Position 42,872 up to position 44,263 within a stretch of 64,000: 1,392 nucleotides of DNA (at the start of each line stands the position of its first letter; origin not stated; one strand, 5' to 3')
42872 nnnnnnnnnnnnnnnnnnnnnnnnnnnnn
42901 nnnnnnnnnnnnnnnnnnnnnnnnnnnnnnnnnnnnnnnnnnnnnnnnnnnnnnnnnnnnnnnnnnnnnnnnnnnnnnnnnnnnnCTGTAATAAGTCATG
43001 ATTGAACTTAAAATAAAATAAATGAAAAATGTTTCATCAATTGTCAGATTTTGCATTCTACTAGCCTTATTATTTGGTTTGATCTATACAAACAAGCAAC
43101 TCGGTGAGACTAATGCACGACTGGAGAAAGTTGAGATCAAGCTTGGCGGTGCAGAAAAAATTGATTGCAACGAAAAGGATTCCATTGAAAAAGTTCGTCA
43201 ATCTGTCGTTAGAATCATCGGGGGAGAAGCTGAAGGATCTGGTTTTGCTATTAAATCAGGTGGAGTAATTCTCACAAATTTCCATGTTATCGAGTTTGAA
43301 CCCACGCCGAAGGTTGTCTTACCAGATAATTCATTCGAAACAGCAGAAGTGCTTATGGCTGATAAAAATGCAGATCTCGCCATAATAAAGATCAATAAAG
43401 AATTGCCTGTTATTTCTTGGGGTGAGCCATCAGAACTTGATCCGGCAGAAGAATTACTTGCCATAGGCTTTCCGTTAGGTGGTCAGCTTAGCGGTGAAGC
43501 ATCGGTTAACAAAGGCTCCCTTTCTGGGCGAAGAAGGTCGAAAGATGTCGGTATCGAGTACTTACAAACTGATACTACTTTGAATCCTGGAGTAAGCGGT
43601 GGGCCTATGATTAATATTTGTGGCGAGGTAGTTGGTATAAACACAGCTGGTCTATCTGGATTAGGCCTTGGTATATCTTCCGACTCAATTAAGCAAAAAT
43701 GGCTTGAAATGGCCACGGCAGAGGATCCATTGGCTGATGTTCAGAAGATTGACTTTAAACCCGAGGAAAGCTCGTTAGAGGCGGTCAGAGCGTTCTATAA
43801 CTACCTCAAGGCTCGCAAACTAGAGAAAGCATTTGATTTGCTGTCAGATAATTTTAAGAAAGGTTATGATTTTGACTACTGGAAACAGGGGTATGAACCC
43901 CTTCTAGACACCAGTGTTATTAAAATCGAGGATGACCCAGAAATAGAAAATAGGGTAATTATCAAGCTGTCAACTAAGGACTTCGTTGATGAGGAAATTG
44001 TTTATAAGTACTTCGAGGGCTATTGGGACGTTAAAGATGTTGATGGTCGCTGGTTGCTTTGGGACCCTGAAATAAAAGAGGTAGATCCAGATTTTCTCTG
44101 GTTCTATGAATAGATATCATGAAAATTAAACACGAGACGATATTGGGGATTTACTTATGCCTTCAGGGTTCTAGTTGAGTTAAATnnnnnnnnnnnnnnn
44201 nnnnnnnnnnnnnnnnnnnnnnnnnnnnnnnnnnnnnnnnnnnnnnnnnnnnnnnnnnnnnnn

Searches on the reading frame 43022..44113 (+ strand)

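Call 3: search_protein_families(library=pfam, proteins=[window:43022-44113:+], max_evalue=1)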
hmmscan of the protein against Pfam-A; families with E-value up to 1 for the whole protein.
window:43022-44113:+ (363 aa): 5 families
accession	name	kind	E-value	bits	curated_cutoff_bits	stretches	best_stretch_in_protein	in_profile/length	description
PF13365.12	Trypsin_2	-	1.1e-26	94.7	27.6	1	72-206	1-144/144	Trypsin-like peptidase domain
PF00089.32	Trypsin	-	2.4e-07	31.2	20.6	1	73-212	28-199/220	Trypsin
PF01732.22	Mycop_pep_DUF31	-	0.0018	18.4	27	1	167-208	299-345/346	Mycoplasma peptidase (DUF31)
PF00949.27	Peptidase_S7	-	0.05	13.9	20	1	174-211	80-117/131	Peptidase S7, Flavivirus NS3 serine protease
PF11493.13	TSP9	-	0.18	13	25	1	14-57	16-60/81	Thylakoid soluble phosphoprotein TSP9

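Call 4: search_protein_families(library=padloc, proteins=[window:43022-44113:+], max_evalue=1)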
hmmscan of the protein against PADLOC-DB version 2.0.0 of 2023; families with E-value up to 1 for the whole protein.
window:43022-44113:+ (363 aa): 5 families
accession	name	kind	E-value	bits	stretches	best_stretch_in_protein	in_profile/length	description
PDLC02960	RT-Protease_XI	-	3.1e-19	67.3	1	58-215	336-487/506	single gene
PDLC02959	RT-Protease_XI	-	3.1e-18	64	1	65-219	345-490/510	single gene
PDLC03855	LmuA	-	4.9e-11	40.6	1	55-204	4-164/425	-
PDLC04593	PDC-M35A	-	0.0015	16.4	1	72-152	23-120/216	-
PDLC02159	Avs1b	-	0.0056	12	1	56-131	4-85/1924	-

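Call 6: search_protein_families(library=ncbifam, proteins=[window:43022-44113:+], max_evalue=1)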
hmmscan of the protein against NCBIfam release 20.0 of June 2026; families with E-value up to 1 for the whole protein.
window:43022-44113:+ (363 aa): 15 families
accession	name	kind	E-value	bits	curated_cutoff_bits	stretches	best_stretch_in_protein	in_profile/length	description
TIGR02037.1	degP_htrA_DO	subfamily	7.6e-36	124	416.2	1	69-221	59-218/434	Do family serine endopeptidase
NF041521.1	HhoA_HhoB_HtrA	equivalog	1e-33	117.1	450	1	70-248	57-244/335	HhoA/HhoB/HtrA family serine endopeptidase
NF047968.1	SerProtHtrA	equivalog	1.1e-27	97.3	470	1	69-218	86-242/357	serine protease HtrA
NF040960.1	MamE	equivalog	1.4e-19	70.1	800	1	69-224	121-287/659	magnetosome formation protease MamE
NF033740.0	MarP_fam_protase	equivalog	4.2e-19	68.8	250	1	40-206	175-350/390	MarP family serine protease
NF050055.1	SerProtHtrAMycob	equivalog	8.6e-19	67.8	800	1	60-224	213-400/502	serine protease HtrA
NF053637.1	SerProtHtrAspr2045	equivalog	1.2e-18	67.2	650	1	70-212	103-256/394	serine protease HtrA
TIGR02038.1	protease_degS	equivalog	1.4e-18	67.1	422.95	1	71-211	79-219/351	outer membrane-stress sensor serine endopeptidase DegS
NF008147.1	PRK10898.1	equivalog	4.8e-17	62.1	408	1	70-210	78-218/352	outer membrane-stress sensor serine endopeptidase DegS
NF007526.1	PRK10139.1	equivalog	1.4e-15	57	756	1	69-215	90-238/456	serine endoprotease DegQ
NF008189.1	PRK10942.1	equivalog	5.7e-14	51.4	720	1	70-215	113-266/477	serine endoprotease DegP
NF040961.1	MamO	equivalog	1.3e-05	23.8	800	1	57-209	81-242/648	magnetosome protein MamO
NF050173.1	tryp_MXAN_2756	equivalog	0.00075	19.3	200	1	54-123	33-100/199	MXAN_2756 family trypsin-like serine endoprotease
NF045841.1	Ig_SerProt_MIP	equivalog_domain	0.023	14.3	125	1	165-211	293-334/401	MIP family Ig-specific serine endopeptidase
NF041810.1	Avs1b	equivalog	0.29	8.1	1500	1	56-152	4-107/1931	AVAST type 1 anti-phage system protease Avs1b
